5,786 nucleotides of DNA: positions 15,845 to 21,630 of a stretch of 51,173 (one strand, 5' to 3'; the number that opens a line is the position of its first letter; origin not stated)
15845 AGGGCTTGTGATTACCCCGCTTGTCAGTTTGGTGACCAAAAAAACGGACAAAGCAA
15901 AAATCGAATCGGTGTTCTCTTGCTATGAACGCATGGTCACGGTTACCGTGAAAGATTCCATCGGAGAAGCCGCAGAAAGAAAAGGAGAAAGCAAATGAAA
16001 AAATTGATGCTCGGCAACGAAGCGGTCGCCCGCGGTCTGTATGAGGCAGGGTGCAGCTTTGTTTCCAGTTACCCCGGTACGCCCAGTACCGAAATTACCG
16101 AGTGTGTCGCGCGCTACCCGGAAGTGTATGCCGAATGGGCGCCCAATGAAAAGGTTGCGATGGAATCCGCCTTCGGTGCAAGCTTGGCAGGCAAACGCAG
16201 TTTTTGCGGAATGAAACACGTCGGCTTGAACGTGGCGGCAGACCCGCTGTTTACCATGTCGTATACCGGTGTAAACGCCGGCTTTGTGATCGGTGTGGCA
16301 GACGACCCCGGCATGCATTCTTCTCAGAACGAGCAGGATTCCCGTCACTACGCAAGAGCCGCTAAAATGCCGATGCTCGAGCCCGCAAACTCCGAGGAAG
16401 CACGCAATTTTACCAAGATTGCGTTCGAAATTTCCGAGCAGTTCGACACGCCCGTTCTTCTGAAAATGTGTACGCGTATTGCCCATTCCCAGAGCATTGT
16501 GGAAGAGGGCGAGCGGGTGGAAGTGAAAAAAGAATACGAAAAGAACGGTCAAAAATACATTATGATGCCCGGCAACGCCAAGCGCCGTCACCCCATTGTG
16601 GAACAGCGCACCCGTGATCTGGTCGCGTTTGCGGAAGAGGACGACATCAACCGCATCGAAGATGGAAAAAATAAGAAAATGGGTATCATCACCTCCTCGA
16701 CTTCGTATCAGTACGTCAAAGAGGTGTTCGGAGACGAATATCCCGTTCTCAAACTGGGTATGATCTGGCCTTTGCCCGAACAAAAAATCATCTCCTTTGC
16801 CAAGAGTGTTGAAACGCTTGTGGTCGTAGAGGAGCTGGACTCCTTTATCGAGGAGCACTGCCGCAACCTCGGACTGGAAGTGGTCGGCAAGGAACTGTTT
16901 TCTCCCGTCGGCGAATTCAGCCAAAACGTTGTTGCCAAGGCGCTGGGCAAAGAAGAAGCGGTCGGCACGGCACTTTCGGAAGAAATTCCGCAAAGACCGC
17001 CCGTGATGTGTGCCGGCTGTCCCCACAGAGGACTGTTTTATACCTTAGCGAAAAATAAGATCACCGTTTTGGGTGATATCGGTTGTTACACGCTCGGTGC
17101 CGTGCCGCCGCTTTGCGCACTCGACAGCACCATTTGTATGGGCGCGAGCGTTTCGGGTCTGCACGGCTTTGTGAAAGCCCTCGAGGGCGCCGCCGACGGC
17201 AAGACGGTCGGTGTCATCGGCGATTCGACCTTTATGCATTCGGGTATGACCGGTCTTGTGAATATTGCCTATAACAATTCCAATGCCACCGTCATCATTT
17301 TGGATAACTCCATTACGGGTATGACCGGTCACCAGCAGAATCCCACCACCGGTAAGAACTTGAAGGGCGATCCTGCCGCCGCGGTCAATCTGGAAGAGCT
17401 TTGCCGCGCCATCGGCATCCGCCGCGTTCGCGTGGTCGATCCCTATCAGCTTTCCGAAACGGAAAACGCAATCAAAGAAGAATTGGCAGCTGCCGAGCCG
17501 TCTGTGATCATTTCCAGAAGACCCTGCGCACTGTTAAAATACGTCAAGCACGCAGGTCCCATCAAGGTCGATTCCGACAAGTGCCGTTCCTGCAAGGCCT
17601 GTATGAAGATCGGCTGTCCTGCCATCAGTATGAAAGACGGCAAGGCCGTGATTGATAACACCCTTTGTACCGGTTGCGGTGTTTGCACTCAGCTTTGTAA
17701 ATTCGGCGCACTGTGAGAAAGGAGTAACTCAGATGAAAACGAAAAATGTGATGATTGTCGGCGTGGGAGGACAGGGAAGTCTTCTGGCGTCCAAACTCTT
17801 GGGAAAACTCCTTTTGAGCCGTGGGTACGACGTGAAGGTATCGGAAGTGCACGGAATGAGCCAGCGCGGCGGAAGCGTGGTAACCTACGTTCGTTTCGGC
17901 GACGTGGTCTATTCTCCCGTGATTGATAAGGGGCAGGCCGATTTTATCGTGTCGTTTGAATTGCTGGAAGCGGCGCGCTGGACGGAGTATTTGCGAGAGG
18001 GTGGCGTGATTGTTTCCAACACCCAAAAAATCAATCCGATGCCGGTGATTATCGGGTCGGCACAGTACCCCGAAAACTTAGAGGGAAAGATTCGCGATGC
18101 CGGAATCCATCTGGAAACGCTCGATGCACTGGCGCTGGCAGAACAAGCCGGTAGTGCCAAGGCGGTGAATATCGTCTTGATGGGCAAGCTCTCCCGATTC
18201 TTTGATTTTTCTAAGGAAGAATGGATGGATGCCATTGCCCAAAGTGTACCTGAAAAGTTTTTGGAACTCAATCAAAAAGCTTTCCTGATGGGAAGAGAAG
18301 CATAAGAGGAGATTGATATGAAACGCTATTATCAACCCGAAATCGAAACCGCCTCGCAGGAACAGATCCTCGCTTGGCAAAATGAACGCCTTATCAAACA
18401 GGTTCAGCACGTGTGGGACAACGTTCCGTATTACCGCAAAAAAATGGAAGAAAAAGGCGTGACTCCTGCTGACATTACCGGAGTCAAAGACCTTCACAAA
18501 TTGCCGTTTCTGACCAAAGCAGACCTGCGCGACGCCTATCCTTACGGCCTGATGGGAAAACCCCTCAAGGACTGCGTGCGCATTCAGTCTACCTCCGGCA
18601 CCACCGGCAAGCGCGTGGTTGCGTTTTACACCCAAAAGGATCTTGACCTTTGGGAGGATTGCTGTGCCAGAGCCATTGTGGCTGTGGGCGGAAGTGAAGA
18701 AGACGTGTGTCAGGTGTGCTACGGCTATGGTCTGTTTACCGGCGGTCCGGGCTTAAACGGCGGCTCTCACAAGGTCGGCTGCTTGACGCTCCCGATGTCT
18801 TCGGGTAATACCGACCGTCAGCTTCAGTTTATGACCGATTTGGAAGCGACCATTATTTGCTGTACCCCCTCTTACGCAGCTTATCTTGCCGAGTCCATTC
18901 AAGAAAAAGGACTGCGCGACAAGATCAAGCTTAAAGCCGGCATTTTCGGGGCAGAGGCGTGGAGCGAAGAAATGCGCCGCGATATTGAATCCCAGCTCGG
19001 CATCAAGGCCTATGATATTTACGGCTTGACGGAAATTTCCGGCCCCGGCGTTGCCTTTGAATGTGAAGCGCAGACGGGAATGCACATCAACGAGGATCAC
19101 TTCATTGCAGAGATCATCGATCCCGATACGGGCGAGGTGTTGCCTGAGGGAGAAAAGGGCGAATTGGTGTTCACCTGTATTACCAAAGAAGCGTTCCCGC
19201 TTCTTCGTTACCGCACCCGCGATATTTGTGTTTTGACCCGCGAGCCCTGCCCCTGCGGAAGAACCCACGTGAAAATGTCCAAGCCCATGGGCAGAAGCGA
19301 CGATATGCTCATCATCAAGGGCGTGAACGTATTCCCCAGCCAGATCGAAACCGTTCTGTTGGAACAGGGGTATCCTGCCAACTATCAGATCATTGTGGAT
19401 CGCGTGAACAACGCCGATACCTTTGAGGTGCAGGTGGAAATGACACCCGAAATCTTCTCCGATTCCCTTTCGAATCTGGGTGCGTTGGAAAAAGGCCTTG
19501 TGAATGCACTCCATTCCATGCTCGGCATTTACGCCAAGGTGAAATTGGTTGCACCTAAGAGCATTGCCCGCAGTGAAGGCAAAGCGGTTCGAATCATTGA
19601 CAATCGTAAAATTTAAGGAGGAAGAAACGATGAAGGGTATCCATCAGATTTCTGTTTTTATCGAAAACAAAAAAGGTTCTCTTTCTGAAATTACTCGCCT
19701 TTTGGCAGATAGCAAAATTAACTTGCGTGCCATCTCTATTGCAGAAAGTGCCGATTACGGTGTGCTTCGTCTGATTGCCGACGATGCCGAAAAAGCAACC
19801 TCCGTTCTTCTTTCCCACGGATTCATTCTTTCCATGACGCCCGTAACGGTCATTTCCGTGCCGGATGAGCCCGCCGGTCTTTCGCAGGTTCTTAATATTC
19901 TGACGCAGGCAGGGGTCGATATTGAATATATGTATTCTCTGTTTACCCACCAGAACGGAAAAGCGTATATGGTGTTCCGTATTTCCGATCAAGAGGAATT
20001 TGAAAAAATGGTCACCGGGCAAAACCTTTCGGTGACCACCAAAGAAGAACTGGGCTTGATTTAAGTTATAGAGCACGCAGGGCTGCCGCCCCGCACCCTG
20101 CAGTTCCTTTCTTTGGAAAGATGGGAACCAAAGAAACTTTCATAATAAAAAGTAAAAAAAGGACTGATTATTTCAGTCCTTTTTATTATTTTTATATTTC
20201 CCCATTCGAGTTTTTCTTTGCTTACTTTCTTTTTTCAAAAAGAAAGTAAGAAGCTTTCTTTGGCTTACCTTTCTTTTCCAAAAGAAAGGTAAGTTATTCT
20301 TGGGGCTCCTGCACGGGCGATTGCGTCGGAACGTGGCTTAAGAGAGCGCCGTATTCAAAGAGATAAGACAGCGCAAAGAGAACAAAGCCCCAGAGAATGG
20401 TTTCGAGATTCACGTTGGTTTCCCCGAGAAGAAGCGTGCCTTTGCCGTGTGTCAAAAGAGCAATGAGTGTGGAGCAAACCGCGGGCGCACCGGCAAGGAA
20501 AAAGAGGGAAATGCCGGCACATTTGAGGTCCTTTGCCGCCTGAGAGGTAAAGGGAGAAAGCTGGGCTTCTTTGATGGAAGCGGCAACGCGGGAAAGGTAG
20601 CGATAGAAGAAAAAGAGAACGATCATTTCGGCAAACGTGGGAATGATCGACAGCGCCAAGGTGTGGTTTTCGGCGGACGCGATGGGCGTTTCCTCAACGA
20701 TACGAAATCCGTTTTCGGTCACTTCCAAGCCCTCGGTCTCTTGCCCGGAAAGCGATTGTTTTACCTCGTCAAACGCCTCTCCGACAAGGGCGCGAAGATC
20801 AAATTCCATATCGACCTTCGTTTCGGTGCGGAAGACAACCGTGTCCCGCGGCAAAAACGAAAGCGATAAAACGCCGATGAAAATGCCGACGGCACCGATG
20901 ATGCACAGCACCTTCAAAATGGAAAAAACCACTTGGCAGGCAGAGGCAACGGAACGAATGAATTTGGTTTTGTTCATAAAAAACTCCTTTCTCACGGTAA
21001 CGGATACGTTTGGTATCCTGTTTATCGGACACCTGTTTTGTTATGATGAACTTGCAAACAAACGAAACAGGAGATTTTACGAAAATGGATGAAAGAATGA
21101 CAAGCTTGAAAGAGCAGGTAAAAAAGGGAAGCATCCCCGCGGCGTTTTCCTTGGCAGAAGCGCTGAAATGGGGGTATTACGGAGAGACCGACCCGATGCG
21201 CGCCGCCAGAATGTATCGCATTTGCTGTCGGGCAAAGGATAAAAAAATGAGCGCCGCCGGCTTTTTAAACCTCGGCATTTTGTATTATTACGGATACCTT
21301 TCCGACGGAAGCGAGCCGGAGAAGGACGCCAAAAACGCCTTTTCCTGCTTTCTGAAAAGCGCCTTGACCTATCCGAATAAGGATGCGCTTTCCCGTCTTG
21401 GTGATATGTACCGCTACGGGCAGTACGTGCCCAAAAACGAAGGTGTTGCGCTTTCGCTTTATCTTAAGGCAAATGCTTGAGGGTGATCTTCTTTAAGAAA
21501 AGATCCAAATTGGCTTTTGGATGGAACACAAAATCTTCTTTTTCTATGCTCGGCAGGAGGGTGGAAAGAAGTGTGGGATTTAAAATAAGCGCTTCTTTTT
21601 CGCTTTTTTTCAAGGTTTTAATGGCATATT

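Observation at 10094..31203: Five same-orientation copies of a modular BOX/REP-like palindromic repeat family in 21 kb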

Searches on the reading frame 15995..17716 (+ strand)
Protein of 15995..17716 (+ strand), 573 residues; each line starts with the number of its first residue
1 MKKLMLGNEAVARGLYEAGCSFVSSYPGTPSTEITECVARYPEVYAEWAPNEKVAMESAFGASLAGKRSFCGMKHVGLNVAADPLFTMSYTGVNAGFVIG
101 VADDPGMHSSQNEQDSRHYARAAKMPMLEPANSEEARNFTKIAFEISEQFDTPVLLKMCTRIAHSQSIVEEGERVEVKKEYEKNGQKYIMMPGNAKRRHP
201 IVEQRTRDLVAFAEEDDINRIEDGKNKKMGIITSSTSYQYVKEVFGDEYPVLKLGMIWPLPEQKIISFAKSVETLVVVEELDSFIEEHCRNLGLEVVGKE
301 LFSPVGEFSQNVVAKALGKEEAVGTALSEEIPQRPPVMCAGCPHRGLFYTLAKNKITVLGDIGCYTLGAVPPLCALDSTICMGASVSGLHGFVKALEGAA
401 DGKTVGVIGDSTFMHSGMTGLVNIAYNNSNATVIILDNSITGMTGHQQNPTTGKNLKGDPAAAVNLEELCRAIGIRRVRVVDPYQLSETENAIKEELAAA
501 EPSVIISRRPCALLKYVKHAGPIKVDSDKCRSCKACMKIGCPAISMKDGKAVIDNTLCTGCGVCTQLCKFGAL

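Call 91: search_protein_families(library=pfam, proteins=[window:15995-17716:+], max_evalue=0.00001)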
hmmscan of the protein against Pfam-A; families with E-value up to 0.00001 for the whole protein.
window:15995-17716:+ (573 aa): 5 families
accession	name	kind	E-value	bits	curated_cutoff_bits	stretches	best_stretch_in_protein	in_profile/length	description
PF02775.26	TPP_enzyme_C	-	1.8e-22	80.2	21.9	1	361-505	1-149/151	Thiamine pyrophosphate enzyme, C-terminal TPP binding domain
PF01855.24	POR_N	-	7.6e-16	59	27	1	14-202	2-198/231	Pyruvate flavodoxin/ferredoxin oxidoreductase, thiamine diP-bdg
PF00037.32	Fer4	-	1.3e-07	31.6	21.1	0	552-573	2-23/24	4Fe-4S binding domain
PF12797.12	Fer4_2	-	1.3e-06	28.4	24.5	0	522-543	2-22/22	4Fe-4S binding domain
PF12837.12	Fer4_6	-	8.1e-06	26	25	0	551-573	2-24/24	4Fe-4S binding domain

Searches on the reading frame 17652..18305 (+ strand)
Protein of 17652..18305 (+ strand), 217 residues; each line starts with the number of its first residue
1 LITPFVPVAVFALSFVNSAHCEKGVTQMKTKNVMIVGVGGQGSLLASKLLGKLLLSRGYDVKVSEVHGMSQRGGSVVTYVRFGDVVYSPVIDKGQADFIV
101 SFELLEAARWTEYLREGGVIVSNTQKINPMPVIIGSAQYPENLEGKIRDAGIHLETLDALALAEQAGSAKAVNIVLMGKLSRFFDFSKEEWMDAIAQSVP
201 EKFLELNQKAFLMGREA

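Call 91: search_protein_families(library=pfam, proteins=[window:17652-18305:+], max_evalue=0.00001)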
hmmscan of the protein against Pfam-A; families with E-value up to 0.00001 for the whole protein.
window:17652-18305:+ (217 aa): 1 family
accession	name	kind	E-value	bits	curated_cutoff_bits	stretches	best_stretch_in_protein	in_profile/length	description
PF01558.24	POR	-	1.2e-37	130.2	27.4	1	39-216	1-173/173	Pyruvate ferredoxin/flavodoxin oxidoreductase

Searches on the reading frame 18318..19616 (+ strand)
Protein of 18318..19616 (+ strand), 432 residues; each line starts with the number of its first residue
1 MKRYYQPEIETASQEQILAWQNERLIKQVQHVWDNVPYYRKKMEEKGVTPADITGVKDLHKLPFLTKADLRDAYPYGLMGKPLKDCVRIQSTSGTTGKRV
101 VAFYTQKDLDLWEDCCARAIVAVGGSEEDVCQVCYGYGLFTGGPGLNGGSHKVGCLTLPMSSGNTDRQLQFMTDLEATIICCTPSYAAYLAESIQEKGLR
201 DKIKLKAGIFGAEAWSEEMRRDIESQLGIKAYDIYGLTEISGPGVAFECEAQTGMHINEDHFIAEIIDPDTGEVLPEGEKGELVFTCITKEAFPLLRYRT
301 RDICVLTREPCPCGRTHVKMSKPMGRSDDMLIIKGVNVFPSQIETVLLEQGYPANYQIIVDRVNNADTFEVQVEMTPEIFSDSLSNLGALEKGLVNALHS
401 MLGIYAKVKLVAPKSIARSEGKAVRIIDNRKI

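Call 91: search_protein_families(library=pfam, proteins=[window:18318-19616:+], max_evalue=0.00001)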
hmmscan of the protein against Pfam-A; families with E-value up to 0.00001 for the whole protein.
window:18318-19616:+ (432 aa): 2 families
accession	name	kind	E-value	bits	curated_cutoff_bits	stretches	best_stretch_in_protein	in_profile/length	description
PF14535.12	AMP-binding_C_2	-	1.6e-29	102.4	25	1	335-430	1-96/96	AMP-binding enzyme C-terminal domain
PF00501.34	AMP-binding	-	2.7e-15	56.5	29.9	1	83-285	161-374/384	AMP-binding enzyme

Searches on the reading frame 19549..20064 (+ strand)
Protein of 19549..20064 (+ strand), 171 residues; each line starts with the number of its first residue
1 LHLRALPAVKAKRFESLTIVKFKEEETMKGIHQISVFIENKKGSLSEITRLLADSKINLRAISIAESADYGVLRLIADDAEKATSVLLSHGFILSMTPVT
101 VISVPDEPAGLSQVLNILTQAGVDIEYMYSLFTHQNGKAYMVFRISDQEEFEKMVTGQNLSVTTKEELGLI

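Call 14: search_protein_families(library=ncbifam, proteins=[window:19549-20064:+])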
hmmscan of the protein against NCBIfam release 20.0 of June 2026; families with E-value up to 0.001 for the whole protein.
window:19549-20064:+ (171 aa): 7 families
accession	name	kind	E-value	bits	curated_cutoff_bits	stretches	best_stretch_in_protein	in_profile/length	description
NF005107.0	PRK06545.1-5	equivalog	1.8e-06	27.2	414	1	23-85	287-354/367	prephenate dehydrogenase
NF006352.0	PRK08577.1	equivalog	7.9e-06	26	140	0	27-61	52-86/136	hypothetical protein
NF008864.0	PRK11895.1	equivalog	1.4e-05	24.9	119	1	32-75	4-47/164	acetolactate synthase small subunit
TIGR00656.1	asp_kin_monofn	equivalog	0.00018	20.6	402.25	1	28-100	263-338/407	aspartate kinase, monofunctional class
TIGR00119.1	acolac_sm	equivalog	0.00021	21.3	56.9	0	32-75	3-46/158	acetolactate synthase small subunit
NF004976.0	PRK06349.1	subfamily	0.00024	20.3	205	0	14-69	332-387/430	homoserine dehydrogenase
NF005113.0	PRK06545.2-5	equivalog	0.00062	18.8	497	0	102-154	317-367/378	prephenate dehydrogenase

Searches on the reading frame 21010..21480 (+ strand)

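Call 91: search_protein_families(library=pfam, proteins=[window:21010-21480:+], max_evalue=0.00001)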
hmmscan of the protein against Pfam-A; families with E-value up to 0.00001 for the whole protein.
window:21010-21480:+ (156 aa): 1 family
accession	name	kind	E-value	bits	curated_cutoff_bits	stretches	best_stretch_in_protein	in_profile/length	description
PF08238.18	Sel1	-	5.7e-09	36.6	30.7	0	125-154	2-31/36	Sel1 repeat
